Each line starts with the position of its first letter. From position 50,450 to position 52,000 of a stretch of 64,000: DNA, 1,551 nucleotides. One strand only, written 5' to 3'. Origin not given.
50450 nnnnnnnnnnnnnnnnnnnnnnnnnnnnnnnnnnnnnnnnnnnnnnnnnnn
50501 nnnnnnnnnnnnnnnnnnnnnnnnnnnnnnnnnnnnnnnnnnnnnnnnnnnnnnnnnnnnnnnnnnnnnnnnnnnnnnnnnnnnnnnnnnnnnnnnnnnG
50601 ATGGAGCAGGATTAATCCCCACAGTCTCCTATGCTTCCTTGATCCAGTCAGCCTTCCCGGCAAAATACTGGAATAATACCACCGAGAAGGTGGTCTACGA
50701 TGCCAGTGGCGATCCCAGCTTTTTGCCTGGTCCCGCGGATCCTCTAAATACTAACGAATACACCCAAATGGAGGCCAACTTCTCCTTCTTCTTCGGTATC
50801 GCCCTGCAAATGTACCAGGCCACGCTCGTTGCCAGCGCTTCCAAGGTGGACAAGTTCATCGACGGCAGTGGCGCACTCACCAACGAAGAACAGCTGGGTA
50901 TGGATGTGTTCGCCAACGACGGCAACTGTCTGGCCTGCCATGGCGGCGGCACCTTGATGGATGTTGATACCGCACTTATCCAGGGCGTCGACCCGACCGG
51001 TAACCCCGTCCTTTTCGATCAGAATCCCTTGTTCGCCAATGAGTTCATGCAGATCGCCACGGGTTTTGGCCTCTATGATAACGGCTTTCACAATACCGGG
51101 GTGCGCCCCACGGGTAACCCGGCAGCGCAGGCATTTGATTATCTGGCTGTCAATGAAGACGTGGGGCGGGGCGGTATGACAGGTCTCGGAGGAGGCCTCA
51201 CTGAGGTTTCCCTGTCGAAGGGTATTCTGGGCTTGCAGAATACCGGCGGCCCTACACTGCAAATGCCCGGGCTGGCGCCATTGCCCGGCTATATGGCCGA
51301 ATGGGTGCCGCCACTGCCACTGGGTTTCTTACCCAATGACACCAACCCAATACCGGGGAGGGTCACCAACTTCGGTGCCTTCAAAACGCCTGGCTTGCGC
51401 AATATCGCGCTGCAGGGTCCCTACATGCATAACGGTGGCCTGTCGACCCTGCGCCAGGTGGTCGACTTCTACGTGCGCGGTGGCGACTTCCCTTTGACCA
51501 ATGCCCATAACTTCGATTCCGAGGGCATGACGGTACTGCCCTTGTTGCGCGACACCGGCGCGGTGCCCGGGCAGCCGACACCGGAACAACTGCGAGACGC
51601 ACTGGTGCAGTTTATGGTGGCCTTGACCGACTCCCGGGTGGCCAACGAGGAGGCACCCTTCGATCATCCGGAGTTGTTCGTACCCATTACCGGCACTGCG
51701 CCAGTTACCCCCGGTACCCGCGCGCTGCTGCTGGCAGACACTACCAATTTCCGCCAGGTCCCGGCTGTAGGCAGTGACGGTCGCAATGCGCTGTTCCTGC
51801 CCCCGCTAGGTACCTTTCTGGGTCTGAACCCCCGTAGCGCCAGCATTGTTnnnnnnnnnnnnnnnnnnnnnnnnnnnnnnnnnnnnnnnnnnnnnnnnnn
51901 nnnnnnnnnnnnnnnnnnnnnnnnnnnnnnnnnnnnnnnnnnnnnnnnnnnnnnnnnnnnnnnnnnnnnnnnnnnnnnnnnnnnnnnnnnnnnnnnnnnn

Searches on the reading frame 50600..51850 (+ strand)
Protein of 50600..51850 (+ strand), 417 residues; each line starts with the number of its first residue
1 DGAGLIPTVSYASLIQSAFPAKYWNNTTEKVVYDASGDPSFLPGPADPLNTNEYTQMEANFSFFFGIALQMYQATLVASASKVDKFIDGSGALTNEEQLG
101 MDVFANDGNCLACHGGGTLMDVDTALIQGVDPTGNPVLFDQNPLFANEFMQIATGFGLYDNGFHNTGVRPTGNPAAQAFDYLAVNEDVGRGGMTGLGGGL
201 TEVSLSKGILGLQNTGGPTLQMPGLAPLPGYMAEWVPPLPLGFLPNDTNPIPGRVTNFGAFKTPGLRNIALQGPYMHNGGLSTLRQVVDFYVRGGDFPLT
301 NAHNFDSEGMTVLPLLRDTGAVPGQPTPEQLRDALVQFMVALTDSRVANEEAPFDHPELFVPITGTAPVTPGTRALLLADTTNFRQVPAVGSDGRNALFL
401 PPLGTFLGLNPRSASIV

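Call 52: search_solved_structures(query=window:50600-51850:+, max_evalue=0.001, show_alignments=5)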
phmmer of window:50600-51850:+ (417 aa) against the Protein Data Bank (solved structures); distinct sequences matched with E-value up to 0.001: 29.
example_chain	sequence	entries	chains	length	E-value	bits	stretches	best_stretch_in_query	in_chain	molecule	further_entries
6e1c_A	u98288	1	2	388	2.3e-14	56.4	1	251-345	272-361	Di-heme enzyme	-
1iqc_A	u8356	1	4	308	2e-10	43.4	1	251-309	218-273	di-heme peroxidase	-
1zzh_A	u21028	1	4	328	3.7e-09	39.2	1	25-117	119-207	cytochrome c peroxidase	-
6nx0_A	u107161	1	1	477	4.7e-09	38.9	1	261-346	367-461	Di-haem cytochrome c peroxidase family protein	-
6v59_A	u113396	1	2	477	5.1e-08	35.5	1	261-346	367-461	Di-haem cytochrome c peroxidase family protein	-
3rn1_A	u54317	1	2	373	5.7e-08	35.3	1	257-293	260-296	Methylamine utilization protein MauG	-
3hq8_A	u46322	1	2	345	8.4e-08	34.8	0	65-119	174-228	Cytochrome c551 peroxidase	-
3rn0_A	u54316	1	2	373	9.5e-08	34.6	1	257-293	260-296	Methylamine utilization protein MauG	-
3hq9_A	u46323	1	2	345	1.2e-07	34.3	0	66-119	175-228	Cytochrome c551 peroxidase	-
4y5r_A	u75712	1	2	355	1.2e-07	34.3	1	257-293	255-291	Methylamine utilization protein MauG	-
3hq7_A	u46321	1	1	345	1.2e-07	34.3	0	66-119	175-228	Cytochrome c551 peroxidase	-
3hq6_A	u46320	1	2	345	1.2e-07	34.2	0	66-119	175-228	Cytochrome c551 peroxidase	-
4l1q_A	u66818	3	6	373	1.3e-07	34.2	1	257-293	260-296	Methylamine utilization protein MauG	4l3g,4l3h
3l4m_A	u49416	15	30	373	1.3e-07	34.2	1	257-293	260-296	Methylamine utilization protein mauG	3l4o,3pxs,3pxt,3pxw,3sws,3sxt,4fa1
3sjl_A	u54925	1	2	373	1.3e-07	34.2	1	257-293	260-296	Methylamine utilization protein mauG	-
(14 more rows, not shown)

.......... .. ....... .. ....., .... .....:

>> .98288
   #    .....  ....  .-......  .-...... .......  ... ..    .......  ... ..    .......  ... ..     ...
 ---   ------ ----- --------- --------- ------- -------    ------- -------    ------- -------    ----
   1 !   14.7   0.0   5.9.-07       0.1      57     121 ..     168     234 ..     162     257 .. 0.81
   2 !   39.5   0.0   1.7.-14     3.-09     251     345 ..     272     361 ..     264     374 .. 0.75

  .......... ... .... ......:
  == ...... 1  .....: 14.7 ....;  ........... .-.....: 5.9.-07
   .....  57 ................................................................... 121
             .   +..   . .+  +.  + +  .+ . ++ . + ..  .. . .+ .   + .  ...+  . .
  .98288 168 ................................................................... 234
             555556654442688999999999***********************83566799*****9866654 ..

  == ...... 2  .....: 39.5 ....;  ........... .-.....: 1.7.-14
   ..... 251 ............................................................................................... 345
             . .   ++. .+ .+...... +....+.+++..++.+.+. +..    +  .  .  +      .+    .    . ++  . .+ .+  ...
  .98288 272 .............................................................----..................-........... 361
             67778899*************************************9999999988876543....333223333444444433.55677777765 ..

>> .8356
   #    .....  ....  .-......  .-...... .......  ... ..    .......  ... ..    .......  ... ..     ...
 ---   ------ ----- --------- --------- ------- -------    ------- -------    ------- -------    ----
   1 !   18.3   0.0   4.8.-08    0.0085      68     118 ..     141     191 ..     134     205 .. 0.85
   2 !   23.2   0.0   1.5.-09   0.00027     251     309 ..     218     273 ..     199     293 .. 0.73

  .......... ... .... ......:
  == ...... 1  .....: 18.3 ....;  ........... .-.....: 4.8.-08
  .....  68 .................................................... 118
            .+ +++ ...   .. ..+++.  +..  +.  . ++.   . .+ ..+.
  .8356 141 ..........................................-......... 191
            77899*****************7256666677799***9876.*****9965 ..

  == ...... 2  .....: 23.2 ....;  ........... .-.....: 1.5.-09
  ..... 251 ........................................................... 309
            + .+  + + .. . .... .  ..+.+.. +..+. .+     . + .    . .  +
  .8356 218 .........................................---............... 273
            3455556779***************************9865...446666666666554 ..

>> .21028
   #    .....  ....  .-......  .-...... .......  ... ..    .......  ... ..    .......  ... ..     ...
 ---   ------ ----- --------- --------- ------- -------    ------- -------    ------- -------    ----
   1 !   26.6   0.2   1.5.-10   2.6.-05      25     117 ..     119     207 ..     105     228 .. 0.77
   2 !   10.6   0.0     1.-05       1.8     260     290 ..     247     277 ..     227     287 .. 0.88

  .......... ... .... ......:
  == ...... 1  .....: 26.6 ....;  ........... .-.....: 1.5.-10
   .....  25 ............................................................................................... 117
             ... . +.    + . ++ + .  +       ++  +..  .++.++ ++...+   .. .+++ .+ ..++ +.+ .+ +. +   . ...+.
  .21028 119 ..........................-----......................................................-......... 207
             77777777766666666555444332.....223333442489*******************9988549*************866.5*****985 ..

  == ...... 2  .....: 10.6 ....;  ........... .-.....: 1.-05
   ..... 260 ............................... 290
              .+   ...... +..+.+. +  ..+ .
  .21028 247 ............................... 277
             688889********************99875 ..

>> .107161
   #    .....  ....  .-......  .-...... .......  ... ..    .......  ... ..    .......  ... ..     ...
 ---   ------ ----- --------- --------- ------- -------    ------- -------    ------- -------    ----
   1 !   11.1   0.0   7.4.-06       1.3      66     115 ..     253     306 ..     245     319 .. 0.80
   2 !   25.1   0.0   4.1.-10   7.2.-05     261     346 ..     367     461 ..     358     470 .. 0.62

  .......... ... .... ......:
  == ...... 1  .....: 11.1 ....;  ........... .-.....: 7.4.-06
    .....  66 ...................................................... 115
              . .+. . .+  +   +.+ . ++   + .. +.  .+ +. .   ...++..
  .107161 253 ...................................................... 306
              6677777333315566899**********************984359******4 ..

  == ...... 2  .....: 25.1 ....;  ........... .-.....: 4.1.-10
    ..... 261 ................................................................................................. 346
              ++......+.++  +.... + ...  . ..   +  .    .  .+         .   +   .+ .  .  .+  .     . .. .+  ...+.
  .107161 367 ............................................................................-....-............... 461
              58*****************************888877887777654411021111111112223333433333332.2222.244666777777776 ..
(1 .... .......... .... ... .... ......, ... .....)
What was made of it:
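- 49625..52207 (+): Di-haem CCP/MauG-superfamily enzyme (860 aa) with large insertions and a C-terminal TSP3/dockerin-like tag (51851-52204). Haem motifs CASCH (aa 87) and CLACH (aa 435). Tyr616 sits at the axial-ligand position. His229 sits where the inter-haem Trp usually is. Tyr alignment (call 52).
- On MauG/MbnH/BthA-like di-haem enzymes (upstream gene 49625-52207): Nitrosomonas peroxidase 1iqc has M there (call 52).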
